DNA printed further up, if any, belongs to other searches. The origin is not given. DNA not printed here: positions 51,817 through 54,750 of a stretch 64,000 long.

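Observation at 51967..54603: Hexaheme c-type cytochrome carrying a T9SS C-terminal sorting signal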

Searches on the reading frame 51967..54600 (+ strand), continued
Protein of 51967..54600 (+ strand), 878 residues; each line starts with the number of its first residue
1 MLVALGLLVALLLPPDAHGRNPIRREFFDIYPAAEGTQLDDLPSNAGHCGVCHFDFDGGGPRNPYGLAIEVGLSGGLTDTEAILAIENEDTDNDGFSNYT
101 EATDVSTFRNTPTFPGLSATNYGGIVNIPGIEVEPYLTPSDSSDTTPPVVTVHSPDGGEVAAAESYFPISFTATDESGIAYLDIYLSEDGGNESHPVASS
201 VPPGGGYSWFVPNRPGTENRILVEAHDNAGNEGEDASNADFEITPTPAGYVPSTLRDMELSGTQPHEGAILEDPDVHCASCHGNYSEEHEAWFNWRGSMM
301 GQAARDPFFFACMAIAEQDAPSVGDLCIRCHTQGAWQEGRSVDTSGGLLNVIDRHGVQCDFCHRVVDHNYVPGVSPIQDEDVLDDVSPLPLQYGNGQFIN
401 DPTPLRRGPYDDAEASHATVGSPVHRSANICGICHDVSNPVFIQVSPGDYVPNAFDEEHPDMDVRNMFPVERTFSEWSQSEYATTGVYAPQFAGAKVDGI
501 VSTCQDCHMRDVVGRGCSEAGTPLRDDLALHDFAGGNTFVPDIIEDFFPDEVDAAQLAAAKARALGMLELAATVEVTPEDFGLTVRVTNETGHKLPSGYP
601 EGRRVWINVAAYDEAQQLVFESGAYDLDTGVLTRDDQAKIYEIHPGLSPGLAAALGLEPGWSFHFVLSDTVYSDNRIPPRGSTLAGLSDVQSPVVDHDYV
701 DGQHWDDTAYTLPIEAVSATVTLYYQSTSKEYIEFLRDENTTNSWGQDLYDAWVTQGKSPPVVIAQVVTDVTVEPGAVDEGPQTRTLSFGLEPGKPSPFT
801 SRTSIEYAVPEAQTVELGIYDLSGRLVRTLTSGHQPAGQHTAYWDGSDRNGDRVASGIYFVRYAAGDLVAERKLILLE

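Call 18: find_encoding_contigs(protein=P0027, flank=10000, max_places=3)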
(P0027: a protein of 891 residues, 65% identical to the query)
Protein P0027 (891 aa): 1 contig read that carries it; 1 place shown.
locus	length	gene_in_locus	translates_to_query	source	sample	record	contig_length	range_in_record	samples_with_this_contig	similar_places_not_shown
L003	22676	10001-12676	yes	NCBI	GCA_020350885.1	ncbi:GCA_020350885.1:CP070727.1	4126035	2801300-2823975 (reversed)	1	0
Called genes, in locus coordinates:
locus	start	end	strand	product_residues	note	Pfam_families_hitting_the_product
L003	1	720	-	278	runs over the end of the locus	PF03631:Virul_fac_BrkB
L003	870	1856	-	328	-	PF22316:ABhydrolase-like_N (weak), PF01135:PCMT, PF01209:Ubie_methyltran, PF13489:Methyltransf_23, PF08241:Methyltransf_11, PF08242:Methyltransf_12, PF13649:Methyltransf_25, PF13847:Methyltransf_31, +5 more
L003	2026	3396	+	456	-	PF00324:AA_permease, PF13520:AA_permease_2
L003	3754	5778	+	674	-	PF13600:DUF4140, PF13598:DUF4139, PF13620:CarboxypepD_reg, PF13715:CarbopepD_reg_2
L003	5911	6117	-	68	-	PF13860:FlgD_ig (weak), PF18962:Por_Secre_tail (weak)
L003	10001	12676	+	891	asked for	PF17957:Big_7 (weak), PF18962:Por_Secre_tail (faint), PF13860:FlgD_ig (weak)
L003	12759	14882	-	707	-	PF00069:Pkinase, PF03109:ABC1 (faint), PF07714:PK_Tyr_Ser-Thr, PF14531:Kinase-like, PF14559:TPR_19 (faint), PF17667:Pkinase_fungal (weak), PF13174:TPR_6 (faint), PF00515:TPR_1 (faint), +8 more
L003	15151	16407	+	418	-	PF07745:Glyco_hydro_53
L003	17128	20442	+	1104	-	PF26549:Tricorn_N, PF26550:Tricorn_2nd (weak), PF26549:Tricorn_N, PF26550:Tricorn_2nd, PF07676:PD40, PF14684:Tricorn_C1, PF14685:PDZ_Tricorn, PF03572:Peptidase_S41, +3 more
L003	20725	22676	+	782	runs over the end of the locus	PF07705:CARDB (faint), PF13860:FlgD_ig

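Call 22: search_protein_representatives(protein=window:51967-54336:+)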
Query: 790 residues. Proteins with E-value up to 0.001 (for the whole library): 5134; up to 1e-10: 2346; up to 1e-30: 660. The best 150 are listed.
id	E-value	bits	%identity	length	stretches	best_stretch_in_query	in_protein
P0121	0.0e+00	1089.6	63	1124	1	26-772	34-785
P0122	3.8e-290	981.1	57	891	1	4-779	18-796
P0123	1.1e-247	840.7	52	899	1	7-781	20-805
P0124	2.6e-237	806.4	50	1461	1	9-775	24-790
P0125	4.9e-235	798.9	49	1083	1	18-769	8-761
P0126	2.8e-234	796.3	49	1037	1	4-766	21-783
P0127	3.4e-233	792.7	50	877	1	8-768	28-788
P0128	4.3e-228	775.9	49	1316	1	7-774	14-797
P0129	2.0e-211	720.8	51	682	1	8-667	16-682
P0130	4.6e-188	643.5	50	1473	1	146-766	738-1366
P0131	1.6e-183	628.5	50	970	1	127-782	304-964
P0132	5.8e-176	603.4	55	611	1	277-768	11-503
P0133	1.7e-175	601.9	55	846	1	251-770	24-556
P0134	2.3e-175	601.5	55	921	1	251-772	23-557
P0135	5.4e-175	600.3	54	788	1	250-766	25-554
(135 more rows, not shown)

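Call 42: find_related_loci(query=A1, collection=genome_contigs, flank=10000)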
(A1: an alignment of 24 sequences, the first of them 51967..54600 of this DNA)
Query A1 (878 aa) in genome_contigs; peptide patterns used: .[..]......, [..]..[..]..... (x = any residue, [..] = any of these).
599 stretches matched a pattern (row limit reached: there are more); 581 encode a relative of the query (tblastn E <= 1e-3); the best 80 are kept; 80 distinct loci.
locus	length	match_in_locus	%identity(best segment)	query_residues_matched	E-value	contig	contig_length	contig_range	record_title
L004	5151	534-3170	69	1-878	0e+0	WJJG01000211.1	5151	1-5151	MAG: Candidatus Eisenbacteria bacterium isolate Bin_233 k141_2321921, whole genome shotgun sequence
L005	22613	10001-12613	68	1-865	0e+0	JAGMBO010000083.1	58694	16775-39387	MAG: Candidatus Eisenbacteria bacterium isolate RS_16_23 ZL425.bin.23.fa_83, whole genome shotgun sequence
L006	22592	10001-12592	69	15-878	0e+0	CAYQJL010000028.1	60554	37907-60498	MAG TPA_asm: uncultured bacterium isolate SRP067234_co1_21 genome assembly, contig: k99_127072, whole genome shotgun seq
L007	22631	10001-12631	65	1-878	0e+0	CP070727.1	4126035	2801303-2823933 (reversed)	MAG: bacterium isolate bin44 chromosome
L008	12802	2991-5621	64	1-878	0e+0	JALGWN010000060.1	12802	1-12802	MAG: bacterium isolate Meg22_46_Bin_89 Meg22_46_Bin_89_scaffold_9609, whole genome shotgun sequence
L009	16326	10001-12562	67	20-878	0e+0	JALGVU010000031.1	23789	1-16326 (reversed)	MAG: bacterium isolate Meg19_46_Bin_182 Meg19_46_Bin_182_scaffold_3406, whole genome shotgun sequence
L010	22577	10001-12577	66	17-878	0e+0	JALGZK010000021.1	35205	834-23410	MAG: bacterium isolate BHB10-38_Bin_124 BHB10-38_Bin_124_scaffold_3685, whole genome shotgun sequence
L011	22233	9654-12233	66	17-878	0e+0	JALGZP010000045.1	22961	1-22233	MAG: bacterium isolate M3-30_Bin_374 M3-30_Bin_374_scaffold_5232, whole genome shotgun sequence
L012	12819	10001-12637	64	1-878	0e+0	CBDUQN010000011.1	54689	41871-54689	MAG TPA_asm: uncultured bacterium isolate SRR22302361_binner12_Refined_26 genome assembly, contig: ERZ25748748.87, whole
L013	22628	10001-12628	63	1-878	0e+0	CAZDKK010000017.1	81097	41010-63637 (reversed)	MAG TPA_asm: uncultured bacterium isolate binchicken_co66_46 genome assembly, contig: NODE_572_length_81097_cov_11.14606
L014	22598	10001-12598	64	7-878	0e+0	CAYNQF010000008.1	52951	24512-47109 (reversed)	MAG TPA_asm: uncultured bacterium isolate binchicken_co150_59 genome assembly, contig: NODE_1235_length_52951_cov_6.8463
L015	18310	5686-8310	68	1-877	0e+0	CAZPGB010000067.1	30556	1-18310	MAG TPA_asm: uncultured bacterium isolate SRP141376_co4_320 genome assembly, contig: NODE_2696_length_30556_cov_39.94151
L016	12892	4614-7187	63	17-878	0e+0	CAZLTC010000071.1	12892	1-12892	MAG TPA_asm: uncultured bacterium isolate SRP185410_co2_414 genome assembly, contig: NODE_6140_length_12892_cov_8.748228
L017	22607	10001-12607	63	7-877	0e+0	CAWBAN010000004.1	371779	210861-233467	MAG: uncultured bacterium isolate MFD02979.bin.1.41 genome assembly, contig: contig_68131, whole genome shotgun sequence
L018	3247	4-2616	62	5-877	0e+0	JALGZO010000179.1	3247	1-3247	MAG: bacterium isolate M3-22_Bin_282 M3-22_Bin_282_scaffold_168556, whole genome shotgun sequence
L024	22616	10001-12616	62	1-878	0e+0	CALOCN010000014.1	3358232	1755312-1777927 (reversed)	MAG: Candidatus Eiseniibacteriota bacterium isolate LOGT_bin.0075 genome assembly, contig: contig_7216, whole genome sho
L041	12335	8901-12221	55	19-878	0e+0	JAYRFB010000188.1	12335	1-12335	MAG: Candidatus Krumholzibacteriia bacterium isolate SH_SHASGE3bin.21 k141_1079887, whole genome shotgun sequence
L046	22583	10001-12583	56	17-878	0e+0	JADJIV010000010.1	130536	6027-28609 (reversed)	MAG: bacterium isolate Ejby_18-Q3-R6-50_BAT3C.246 tig00006761-10-1279450, whole genome shotgun sequence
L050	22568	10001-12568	56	16-878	0e+0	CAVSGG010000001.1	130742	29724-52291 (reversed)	MAG: Candidatus Krumholzibacteriota bacterium isolate MFD05684.bin.2.283 genome assembly, contig: contig_111123, whole g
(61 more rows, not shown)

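Call 47: predict_structure(alignment_id=A3)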
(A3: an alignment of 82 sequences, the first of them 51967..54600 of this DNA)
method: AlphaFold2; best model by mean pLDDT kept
length: 878 residues; sequences in the alignment: 82
mean_pLDDT: 86.9   pTM: 0.73
mean pLDDT of the five models: 86.9, 84.9, 84.8, 82.8, 81.2
residues with pLDDT >= 90: 432; 70-90: 385; 50-70: 47; < 50: 14
segments of 3 or more residues with pLDDT < 50: 14-17, 780-787
pLDDT, mean of each block of 10 residues (from residue 1): 82 59 89 85 78 80 90 92 92 86 74 84 82 76 76 95 95 90 95 91 92 96 89 93 92 90 88 77 59 75 90 93 91 92 92 88 89 87 89 85 85 72 79 77 85 88 84 86 91 87 81 74 77 80 92 87 89 96 97 81 92 94 93 92 91 90 89 93 91 88 97 96 95 95 95 93 97 76 51 80 88 94 95 89 94 93 91 87
secondary structure, 60 per line:
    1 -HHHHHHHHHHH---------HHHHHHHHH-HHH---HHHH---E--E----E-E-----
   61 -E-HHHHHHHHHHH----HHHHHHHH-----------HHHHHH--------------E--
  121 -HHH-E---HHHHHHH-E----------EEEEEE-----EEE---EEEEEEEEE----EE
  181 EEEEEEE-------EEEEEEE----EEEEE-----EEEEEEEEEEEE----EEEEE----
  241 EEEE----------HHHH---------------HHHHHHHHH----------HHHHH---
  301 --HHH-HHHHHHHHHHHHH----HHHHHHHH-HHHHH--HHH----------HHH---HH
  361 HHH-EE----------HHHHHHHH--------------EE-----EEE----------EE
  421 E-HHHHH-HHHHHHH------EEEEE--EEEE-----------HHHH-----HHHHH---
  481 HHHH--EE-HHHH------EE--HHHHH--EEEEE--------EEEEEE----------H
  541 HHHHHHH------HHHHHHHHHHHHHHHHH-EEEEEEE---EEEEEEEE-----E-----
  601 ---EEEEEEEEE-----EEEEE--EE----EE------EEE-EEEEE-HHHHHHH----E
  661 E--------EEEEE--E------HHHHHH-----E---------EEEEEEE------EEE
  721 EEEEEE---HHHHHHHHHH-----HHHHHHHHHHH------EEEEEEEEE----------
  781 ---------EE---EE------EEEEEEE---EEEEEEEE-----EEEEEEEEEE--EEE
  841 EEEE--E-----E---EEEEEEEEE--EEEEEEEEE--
elements in order (helices of 4 or more, strands of 3 or more residues): H2-12 H22-30 H38-41 H64-74 H79-86 H98-103 H130-136 E149-154 E160-162 E166-174 E179-187 E195-201 E206-210 E216-227 E232-236 E241-244 H255-258 H274-282 H293-297 H307-319 H324-331 H333-337 H359-363 H377-384 E406-408 E419-421 H423-427 H429-435 E442-446 E449-452 H464-467 H473-477 H481-484 H490-493 H504-508 E511-515 E524-529 H540-547 H554-570 E572-578 E582-589 E604-612 E618-622 E639-641 E643-647 H649-655 E670-674 H684-689 E705-711 E718-726 H730-739 H745-755 E762-770 E803-809 E813-820 E826-835 E838-844 E857-865 E868-876

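Call 49: fold_search(model_id=the predicted structure, library=pdb)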
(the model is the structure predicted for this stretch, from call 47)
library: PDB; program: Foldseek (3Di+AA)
matches with E <= 10: 1992; with E <= 0.001: 16
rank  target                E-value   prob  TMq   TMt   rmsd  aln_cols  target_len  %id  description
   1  8jmw_A                6.3e-07  1.00  0.09  0.14  17.9       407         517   12  Fibril form of serine peptidase Vpr (released 2023-12-06)
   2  7ptp_A                7.8e-07  0.94  0.10  0.11  27.8       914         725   10  In-situ structure of pentameric S-layer protein (released 2021-12-15)
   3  6za2_B                2.6e-04  0.91  0.09  0.08  22.4       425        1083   12  Crystal structure of dimeric latent PorU from Porphyromonas gingivalis (released 2021-09-29)
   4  8cka_A                2.9e-04  0.51  0.10  0.16  25.3       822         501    8  Deinococcus radidurans HPI S-layer (released 2023-04-19)
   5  9kvu                  3.3e-04  1.00  0.09  0.64   4.0       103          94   20  Structure of B1 domain in the bifunctional enzyme CelAly (released 2026-03-18)
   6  3l5j_A                3.8e-04  0.63  0.07  0.19  21.0       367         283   10  Crystal structure of FnIII domains of human GP130 (Domains 4-6) (released 2010-05-12)
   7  3tp4_B                5.0e-04  1.00  0.09  0.16  12.3       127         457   13  Crystal Structure of engineered protein at the resolution 1.98A, Northeast Structural Genomics Consortium Target OR128 (released 2011-10-05)
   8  2xwx_A                5.9e-04  0.94  0.09  0.19  24.1       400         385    8  Vibrio cholerae colonization factor GbpA crystal structure (released 2011-11-16)
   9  7eh9_B                6.2e-04  1.00  0.08  0.42   4.7        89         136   27  Crystal structure of the flagellar hook cap fragment from Salmonella enterica serovar Typhimurium (released 2021-11-24)
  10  3pv6_A                7.3e-04  0.85  0.07  0.23  18.2       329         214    9  Crystal structure of NKp30 bound to its ligand B7-H6 (released 2011-03-16)
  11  3osv_D                7.8e-04  1.00  0.08  0.46   3.2        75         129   23  The crytsal structure of FLGD from P. Aeruginosa (released 2011-05-04)
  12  7p3u                  7.8e-04  1.00  0.09  0.37   4.0       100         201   15  Chitin-active fungal AA11 LPMO (released 2022-07-20)
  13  7eha_B                7.8e-04  1.00  0.08  0.35   8.7       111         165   28  Crystal structure of the flagellar hook cap from Salmonella enterica serovar Typhimurium (released 2021-11-24)
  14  3pdd                  8.2e-04  1.00  0.10  0.41   2.4       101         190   20  Structures of Clostridium thermocellum CbhA fibronectin(III)-like modules (released 2011-11-23)
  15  9d7z_J                8.2e-04  1.00  0.09  0.34  12.5       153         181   12  Shigella flexneri bacteriophage Moo19 Icosahedral Reconstruction (released 2025-01-15)
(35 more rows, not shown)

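Call 52: search_protein_families(library=ncbifam, proteins=[L013:1217-9562:-], max_evalue=0.01)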
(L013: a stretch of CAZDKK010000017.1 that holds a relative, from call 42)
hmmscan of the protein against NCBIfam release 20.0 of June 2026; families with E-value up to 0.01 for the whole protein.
L013:1217-9562:- (2782 aa): 2 families
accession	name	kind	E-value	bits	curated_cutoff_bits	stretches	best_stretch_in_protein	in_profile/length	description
TIGR04183.1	Por_Secre_tail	domain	4e-05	23.5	23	1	2700-2779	3-70/72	T9SS type A sorting domain-containing protein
NF005176.1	PRK06655.1-1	equivalog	7.3e-05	22.8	230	1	2713-2768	93-148/197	flagellar hook assembly protein FlgD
